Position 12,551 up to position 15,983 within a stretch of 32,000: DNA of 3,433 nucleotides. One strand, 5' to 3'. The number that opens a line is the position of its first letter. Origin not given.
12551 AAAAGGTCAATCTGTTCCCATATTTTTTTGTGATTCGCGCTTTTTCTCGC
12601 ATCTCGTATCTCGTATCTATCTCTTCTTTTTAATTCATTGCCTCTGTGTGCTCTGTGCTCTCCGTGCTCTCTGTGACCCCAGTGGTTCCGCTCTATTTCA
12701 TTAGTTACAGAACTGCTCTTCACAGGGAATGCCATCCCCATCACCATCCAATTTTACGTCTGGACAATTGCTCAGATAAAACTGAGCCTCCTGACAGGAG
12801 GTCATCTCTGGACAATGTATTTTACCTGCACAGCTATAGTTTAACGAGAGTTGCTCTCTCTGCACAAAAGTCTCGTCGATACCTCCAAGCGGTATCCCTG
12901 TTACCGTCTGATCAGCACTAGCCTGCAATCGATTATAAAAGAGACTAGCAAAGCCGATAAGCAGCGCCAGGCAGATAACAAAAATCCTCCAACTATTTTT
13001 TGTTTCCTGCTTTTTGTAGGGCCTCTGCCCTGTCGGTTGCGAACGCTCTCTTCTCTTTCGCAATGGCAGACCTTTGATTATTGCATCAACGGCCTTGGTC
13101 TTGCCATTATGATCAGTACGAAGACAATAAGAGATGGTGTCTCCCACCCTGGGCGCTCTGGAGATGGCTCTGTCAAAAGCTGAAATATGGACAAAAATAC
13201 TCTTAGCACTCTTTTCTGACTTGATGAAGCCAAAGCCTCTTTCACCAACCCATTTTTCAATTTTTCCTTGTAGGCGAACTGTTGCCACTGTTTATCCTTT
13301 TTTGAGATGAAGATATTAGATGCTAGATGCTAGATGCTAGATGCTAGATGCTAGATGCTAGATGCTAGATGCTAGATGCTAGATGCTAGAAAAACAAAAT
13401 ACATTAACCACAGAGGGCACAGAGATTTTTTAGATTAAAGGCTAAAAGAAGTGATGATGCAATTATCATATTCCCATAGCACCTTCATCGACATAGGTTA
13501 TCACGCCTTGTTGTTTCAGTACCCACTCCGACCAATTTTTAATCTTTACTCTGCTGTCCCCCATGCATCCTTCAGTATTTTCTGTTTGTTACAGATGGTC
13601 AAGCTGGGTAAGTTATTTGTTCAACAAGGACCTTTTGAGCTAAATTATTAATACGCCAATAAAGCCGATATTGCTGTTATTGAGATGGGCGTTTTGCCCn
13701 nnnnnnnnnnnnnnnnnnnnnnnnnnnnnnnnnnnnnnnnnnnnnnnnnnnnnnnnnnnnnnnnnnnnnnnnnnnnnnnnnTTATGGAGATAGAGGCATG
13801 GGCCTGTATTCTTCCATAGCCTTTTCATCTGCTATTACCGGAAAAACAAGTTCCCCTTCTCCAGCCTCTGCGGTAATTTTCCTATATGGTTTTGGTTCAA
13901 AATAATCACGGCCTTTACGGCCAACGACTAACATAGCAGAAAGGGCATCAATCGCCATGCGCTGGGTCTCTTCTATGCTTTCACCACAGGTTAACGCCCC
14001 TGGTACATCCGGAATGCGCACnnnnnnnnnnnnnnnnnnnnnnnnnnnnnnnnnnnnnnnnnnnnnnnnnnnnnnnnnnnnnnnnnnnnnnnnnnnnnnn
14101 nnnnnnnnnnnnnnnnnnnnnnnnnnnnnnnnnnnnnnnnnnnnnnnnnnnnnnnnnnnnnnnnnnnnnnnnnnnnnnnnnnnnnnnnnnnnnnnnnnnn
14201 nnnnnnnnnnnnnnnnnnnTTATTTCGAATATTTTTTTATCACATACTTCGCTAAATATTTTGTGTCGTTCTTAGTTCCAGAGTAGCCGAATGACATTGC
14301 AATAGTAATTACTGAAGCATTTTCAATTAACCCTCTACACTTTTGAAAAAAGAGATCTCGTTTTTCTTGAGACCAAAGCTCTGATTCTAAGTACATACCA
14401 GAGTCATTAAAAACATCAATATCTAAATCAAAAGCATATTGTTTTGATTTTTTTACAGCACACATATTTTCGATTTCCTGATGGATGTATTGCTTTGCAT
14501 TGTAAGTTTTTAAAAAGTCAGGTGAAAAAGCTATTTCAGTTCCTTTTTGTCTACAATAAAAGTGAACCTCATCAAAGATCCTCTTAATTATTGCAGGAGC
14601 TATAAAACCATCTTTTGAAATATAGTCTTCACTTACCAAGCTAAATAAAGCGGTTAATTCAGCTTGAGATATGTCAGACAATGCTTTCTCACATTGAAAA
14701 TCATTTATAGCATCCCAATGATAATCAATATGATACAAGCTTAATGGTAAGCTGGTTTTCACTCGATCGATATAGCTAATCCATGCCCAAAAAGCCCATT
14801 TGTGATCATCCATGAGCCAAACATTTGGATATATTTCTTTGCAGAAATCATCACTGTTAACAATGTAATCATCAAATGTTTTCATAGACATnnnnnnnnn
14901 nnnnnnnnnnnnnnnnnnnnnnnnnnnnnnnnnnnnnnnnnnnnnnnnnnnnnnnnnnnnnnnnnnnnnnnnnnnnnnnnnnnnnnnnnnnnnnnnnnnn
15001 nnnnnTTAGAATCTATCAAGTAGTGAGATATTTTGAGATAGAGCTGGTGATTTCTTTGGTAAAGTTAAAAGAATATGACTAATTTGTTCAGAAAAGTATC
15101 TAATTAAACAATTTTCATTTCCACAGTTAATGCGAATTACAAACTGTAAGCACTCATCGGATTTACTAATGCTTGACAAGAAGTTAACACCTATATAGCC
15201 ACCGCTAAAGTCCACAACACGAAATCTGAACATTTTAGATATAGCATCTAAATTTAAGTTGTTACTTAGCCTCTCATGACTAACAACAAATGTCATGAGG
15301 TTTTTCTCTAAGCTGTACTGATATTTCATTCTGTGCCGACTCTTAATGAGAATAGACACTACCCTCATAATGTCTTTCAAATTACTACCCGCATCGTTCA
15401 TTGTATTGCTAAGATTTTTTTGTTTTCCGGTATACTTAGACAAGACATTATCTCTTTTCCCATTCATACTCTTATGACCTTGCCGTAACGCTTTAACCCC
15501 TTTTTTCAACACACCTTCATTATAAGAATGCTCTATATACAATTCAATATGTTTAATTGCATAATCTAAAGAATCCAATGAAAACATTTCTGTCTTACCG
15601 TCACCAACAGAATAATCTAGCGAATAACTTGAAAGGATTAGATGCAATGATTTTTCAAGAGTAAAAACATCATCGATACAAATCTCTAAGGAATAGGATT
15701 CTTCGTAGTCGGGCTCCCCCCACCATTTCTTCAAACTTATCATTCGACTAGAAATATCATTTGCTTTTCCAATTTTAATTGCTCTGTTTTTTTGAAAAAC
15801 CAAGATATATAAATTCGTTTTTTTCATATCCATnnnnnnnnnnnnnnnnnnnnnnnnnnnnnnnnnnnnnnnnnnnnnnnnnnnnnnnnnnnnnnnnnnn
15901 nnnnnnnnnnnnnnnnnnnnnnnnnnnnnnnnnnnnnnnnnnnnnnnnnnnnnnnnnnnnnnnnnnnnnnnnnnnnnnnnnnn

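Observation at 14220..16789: Three co-oriented orphan genes directly downstream of the SMODS-SLATT pair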

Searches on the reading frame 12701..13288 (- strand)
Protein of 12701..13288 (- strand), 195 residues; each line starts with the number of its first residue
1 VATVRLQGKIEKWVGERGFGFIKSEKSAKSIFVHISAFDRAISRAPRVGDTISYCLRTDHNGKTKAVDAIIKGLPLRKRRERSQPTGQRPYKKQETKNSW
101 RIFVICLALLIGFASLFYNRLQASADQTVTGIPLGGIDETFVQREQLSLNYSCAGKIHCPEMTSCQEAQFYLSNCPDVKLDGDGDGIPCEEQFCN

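Call 3: search_protein_families(library=pfam, proteins=[window:12701-13288:-], max_evalue=0.1)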
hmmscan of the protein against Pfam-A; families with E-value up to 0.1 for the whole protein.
window:12701-13288:- (195 aa): 3 families
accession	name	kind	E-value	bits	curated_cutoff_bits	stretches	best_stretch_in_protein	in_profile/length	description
PF05901.16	Excalibur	-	4.9e-10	40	22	1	158-190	3-36/36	Excalibur calcium-binding domain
PF00313.28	CSD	-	1.2e-09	38.4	27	1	7-67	2-61/66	'Cold-shock' DNA-binding domain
PF08206.17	OB_RNB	-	0.062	13.4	24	0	16-41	7-32/58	Ribonuclease B OB domain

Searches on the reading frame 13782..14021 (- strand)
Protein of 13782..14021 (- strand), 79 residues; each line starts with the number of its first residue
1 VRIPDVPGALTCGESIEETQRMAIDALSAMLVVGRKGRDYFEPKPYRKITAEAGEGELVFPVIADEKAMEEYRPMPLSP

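Call 3: search_protein_families(library=pfam, proteins=[window:13782-14021:-], max_evalue=0.1)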
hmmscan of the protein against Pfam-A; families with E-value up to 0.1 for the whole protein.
window:13782-14021:- (79 aa): 1 family
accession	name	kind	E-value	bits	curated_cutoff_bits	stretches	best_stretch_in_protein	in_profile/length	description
PF15919.11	HicB_lk_antitox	-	0.00036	21.1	27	1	3-39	17-54/123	HicB_like antitoxin of bacterial toxin-antitoxin system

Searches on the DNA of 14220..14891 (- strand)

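Call 99: search_rna_families(sources=[L014, L048], threshold=gathering)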
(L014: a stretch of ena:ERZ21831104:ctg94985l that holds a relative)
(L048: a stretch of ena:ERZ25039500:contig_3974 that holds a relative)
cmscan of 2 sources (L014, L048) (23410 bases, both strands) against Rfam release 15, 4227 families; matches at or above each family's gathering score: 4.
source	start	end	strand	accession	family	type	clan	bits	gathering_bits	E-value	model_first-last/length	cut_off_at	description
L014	4977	5239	+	RF02005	group-II-D1D4-6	Intron;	CL00102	104.5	49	6e-29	1-225/225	no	Group II catalytic intron D1-D4-6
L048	9971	10044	-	RF00005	tRNA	Gene; tRNA;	CL00001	71.3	29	4.9e-14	1-71/71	no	tRNA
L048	10066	10138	-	RF00005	tRNA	Gene; tRNA;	CL00001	68.5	29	2.9e-13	1-71/71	no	tRNA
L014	5556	5631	+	RF00029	Intron_gpII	Intron;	-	41.1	40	4.3e-05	1-77/77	no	Group II catalytic intron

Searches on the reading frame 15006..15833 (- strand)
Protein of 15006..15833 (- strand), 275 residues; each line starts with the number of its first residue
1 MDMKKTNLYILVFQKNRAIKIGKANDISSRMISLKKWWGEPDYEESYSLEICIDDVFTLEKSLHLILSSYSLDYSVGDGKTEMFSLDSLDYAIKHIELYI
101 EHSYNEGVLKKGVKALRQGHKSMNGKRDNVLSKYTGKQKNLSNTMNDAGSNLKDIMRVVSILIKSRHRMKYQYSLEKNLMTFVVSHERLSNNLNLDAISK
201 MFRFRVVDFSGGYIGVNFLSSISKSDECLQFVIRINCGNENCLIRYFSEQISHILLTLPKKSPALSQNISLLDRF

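Call 3: search_protein_families(library=pfam, proteins=[window:15006-15833:-], max_evalue=0.1)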
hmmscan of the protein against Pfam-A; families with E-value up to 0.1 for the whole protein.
window:15006-15833:- (275 aa): 4 families
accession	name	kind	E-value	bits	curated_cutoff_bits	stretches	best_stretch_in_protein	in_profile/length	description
PF10544.15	T5orf172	-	7.1e-06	26.9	20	1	9-87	4-89/101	T5orf172 domain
PF13455.12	MUG113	-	0.00031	21.7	22.3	1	20-87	2-62/73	Meiotically up-regulated gene 113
PF12246.13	MKT1_C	-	0.023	14.4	27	1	140-194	61-115/240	Temperature dependent protein affecting M2 dsRNA replication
PF24531.2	ANC1_spectrin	-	0.04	14.8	27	0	114-158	7-49/95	Nuclear anchorage protein 1, spectrin repeat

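Call 4: search_protein_families(library=padloc, proteins=[window:15006-15833:-], max_evalue=0.1)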
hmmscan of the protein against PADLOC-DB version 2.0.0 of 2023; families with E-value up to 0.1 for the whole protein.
window:15006-15833:- (275 aa): 0 families

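Call 10: find_homologous_proteins(query=window:15006-15833:-)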
Query window:15006-15833:- (275 aa): 5 proteins with E <= 0.001 among 332 candidates.
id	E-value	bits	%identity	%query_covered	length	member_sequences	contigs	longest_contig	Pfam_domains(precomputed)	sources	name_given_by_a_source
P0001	3.5e-174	595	100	99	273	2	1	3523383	PF10544.16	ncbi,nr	ncbi:GIY-YIG nuclease family protein [Desulfotalea psychrophila]|nr:GIY-YIG nuclease family protein 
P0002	5.8e-49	185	41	96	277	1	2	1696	PF10544.16,PF13455.13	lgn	-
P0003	2.4e-44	170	34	97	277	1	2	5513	PF10544.16,PF13455.13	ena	-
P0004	2.4e-43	167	38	97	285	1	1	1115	PF10544.16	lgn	-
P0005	6.3e-29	120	54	41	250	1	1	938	PF10544.16,PF13730.13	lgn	-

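Call 11: find_encoding_contigs(protein=P0003, flank=10000)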
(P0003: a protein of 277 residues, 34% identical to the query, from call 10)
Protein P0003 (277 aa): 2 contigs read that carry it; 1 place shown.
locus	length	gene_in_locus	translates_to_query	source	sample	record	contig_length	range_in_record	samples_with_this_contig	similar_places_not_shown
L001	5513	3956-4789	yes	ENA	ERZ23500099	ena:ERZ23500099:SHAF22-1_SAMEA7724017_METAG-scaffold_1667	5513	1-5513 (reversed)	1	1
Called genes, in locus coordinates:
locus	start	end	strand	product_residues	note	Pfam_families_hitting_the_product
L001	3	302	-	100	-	?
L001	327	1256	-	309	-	-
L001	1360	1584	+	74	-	-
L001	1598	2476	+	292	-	PF04796:RepA_C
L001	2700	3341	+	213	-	PF01656:CbiA (weak)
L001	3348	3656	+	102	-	-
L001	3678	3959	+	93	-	-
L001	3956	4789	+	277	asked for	PF10544:T5orf172, PF13455:MUG113 (weak)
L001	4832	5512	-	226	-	?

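Call 54: search_protein_families(library=phrogs, proteins=[window:15006-15833:-], max_evalue=0.01)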
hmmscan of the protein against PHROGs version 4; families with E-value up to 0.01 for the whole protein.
window:15006-15833:- (275 aa): 2 families
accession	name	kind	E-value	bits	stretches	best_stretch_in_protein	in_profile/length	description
phrog_681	-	DNA, RNA and nucleotide metabolism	9.3e-11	42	1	4-115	438-554/576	endonuclease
phrog_2876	-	unknown function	8.4e-05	23.2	1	4-104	5-103/269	-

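Call 55: search_protein_families(library=ncbifam, proteins=[window:15006-15833:-], max_evalue=0.01)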
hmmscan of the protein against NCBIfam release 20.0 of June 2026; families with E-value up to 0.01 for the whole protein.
window:15006-15833:- (275 aa): 0 families

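Call 57: find_related_loci(query=window:15006-15833:-, collection=viral_contigs, flank=6000)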
Query window:15006-15833:- (275 aa) in viral_contigs; peptide patterns used: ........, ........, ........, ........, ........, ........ (x = any residue, [..] = any of these).
7 stretches matched a pattern, but none encodes a relative of the query by tblastn (E <= 1e-3).

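Call 79: search_protein_representatives(protein=window:15006-15833:-)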
Query: 275 residues. Proteins with E-value up to 0.001 (for the whole library): 254; up to 1e-10: 133; up to 1e-30: 30. The best 150 are listed.
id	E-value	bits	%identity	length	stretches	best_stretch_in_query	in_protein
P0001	1.1e-174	595.4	100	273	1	3-275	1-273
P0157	6.8e-61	222.6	46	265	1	6-261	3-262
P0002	1.8e-49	185.1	43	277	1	3-267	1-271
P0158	4.9e-48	180.4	41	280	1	3-267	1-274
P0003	7.5e-45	170.0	35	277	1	5-270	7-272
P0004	7.6e-44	166.7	40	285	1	5-273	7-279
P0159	1.5e-42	162.5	38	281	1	5-273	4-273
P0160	9.4e-40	153.3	36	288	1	6-273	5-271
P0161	4.3e-37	144.6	34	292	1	6-272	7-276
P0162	1.1e-36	143.2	34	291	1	4-274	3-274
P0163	1.2e-36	143.2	35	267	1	5-268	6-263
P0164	3.1e-36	141.8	34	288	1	6-273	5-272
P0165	1.6e-35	139.5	36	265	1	3-270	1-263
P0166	1.7e-35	139.3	33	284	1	7-273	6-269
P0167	4.8e-35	137.9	37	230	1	56-274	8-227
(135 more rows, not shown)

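Call 83: find_related_loci(query=A7, collection=metagenome_contigs, flank=6000)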
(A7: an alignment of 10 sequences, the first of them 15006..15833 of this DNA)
Query A7 (275 aa) in metagenome_contigs; peptide patterns used: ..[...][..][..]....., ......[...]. (x = any residue, [..] = any of these).
184 stretches matched a pattern; 15 encode a relative of the query (tblastn E <= 1e-3); 15 distinct loci.
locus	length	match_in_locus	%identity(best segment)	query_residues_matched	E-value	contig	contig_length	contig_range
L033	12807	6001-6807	36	6-273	1e-47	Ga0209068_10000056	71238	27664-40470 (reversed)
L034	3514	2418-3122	35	6-243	9e-46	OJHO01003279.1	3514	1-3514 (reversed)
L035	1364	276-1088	37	4-272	2e-43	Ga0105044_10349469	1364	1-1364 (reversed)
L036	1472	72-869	32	5-273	7e-43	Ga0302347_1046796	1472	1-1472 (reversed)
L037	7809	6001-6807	32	8-273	2e-37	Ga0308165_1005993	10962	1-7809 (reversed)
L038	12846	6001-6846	31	6-275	6e-37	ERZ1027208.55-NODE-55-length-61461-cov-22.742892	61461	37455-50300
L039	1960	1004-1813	32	3-273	2e-35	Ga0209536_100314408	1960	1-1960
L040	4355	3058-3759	29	6-240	1e-34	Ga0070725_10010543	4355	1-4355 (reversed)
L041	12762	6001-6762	30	28-273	3e-33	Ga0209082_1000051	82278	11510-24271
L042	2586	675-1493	31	3-272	4e-29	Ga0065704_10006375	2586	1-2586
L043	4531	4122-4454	41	4-113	5e-26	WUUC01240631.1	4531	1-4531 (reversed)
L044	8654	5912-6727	29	3-271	1e-25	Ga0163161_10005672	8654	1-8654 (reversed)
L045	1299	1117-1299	64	4-64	6e-20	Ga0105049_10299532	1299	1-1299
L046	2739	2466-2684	51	6-78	1e-17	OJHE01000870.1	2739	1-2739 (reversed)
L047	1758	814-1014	42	8-74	6e-16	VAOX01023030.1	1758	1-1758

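Call 85: search_protein_families(library=pfam, proteins=[L033:7140-9779:+, L033:5374-5880:+, L037:3058-5673:+, L037:2208-3053:+, L038:371-2926:+, L038:2930-4690:+, L038:4703-5224:+, L041:7220-7780:+, L041:7925-8881:+, L044:7302-8141:-], max_evalue=0.001)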
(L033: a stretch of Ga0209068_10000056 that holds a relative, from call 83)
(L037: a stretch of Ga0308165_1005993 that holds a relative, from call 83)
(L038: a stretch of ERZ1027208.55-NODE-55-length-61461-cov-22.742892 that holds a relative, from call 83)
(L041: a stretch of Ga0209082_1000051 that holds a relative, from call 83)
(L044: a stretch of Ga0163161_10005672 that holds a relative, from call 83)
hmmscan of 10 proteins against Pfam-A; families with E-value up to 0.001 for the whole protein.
L033:7140-9779:+ (879 aa): 3 families
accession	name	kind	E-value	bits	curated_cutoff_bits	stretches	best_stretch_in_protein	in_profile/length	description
PF01411.24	tRNA-synt_2c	-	7.8e-227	754.6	30.3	1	5-559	1-551/552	tRNA synthetases class II (A)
PF02272.25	DHHA1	-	3.1e-16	60.1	25.9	1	774-876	1-101/102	DHHA1 domain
PF07973.19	tRNA_SAD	-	2.4e-15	56.7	24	1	657-700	1-44/44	Threonyl and Alanyl tRNA synthetase second additional domain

L033:5374-5880:+ (168 aa): 0 families

L037:3058-5673:+ (871 aa): 1 family
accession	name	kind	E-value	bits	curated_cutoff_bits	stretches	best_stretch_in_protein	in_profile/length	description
PF20012.4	GAP1-N1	-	6.1e-33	113.6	27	1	4-105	2-101/101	GTPase-associated protein 1, N-terminal domain type 1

L037:2208-3053:+ (281 aa): 1 family
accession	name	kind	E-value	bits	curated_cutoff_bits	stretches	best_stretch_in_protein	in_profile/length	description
PF19975.5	DO-GTPase1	-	6.9e-72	242.4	27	1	6-278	1-271/271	Double-GTPase 1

L038:371-2926:+ (851 aa): 2 families
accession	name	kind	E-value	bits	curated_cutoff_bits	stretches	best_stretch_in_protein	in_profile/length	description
PF00012.26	HSP70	-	4.4e-59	200.7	20.6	1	9-383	3-382/599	Hsp70 protein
PF06723.19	MreB_Mbl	-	1.9e-13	50.4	27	1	110-377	80-323/327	MreB/Mbl protein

L038:2930-4690:+ (586 aa): 8 families
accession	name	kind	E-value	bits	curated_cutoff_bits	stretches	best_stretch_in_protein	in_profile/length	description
PF00004.35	AAA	-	2.4e-37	128.7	21.2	1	347-474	1-129/131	ATPase family associated with various cellular activities (AAA)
PF00069.31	Pkinase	-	1.9e-24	86.9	31.7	1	26-274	12-253/263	Protein kinase domain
PF07714.23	PK_Tyr_Ser-Thr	-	7.4e-12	45.5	23.1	1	56-272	45-248/258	Protein tyrosine and serine/threonine kinase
PF17862.7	AAA_lid_3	-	1.2e-06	28.4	27.2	1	498-531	1-34/45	AAA+ lid domain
PF07728.20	AAA_5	-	7.8e-06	26.4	22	1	347-461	2-134/139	AAA domain (dynein-related subfamily)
PF13173.12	AAA_14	-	0.0002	21.8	27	1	347-453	5-99/129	AAA domain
PF05496.18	RuvB_N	-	0.00047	20.4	27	0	347-424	36-105/159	Holliday junction DNA helicase RuvB P-loop domain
PF13191.12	AAA_16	-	0.00078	20.4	32.6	0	343-398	23-85/167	AAA ATPase domain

L038:4703-5224:+ (173 aa): 1 family
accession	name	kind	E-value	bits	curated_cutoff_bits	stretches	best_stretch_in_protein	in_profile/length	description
PF05099.18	TerB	-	3.3e-06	27.8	24.4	1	18-122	12-113/118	Tellurite resistance protein TerB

L041:7220-7780:+ (186 aa): 0 families

L041:7925-8881:+ (318 aa): 0 families

L044:7302-8141:- (279 aa): 1 family
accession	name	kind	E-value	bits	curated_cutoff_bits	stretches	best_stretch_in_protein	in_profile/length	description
PF19749.4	DUF6236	-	3.4e-21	76.2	26.2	1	35-276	75-322/324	Family of unknown function (DUF6236)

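Call 96: search_dna_similar(query=window:15006-15833:-, collection=plasmids, mode=protein, max_rows=10)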
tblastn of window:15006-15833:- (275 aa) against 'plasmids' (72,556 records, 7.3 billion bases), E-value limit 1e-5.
Records with a match: 6; places in all: 6; records where one place covers at least 80% of the query: 0.
Best place of each record, by identity: <60% 6.
By first word of the organism name: Proteus 5; Providencia 1.
By predicted mobility (MOB-suite, as given by PLSDB): non-mobilizable 4; mobilizable 2.
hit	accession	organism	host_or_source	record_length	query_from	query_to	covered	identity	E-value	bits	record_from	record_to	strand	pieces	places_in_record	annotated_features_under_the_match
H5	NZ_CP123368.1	Providencia rettgeri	Homo sapiens,screening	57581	1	99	36%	39.4%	9e-13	75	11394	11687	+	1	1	GIY-YIG nuclease family protein | replication initiation protein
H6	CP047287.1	Proteus terrae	goose,faeces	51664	6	87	30%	42.7%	1e-9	66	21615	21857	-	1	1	hypothetical protein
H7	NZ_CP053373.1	Proteus terrae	goose faeces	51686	6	87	30%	42.7%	1e-9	66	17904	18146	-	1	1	GIY-YIG nuclease family protein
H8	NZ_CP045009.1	Proteus terrae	a feces sample of swine origin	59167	6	87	30%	42.7%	1e-9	66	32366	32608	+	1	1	GIY-YIG nuclease family protein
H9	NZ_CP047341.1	Proteus terrae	a feces sample of swine origin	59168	6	87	30%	42.7%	1e-9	66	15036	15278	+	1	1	GIY-YIG nuclease family protein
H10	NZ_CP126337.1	Proteus vulgaris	water,water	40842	8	99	33%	37.0%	2e-9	65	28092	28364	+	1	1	GIY-YIG nuclease family protein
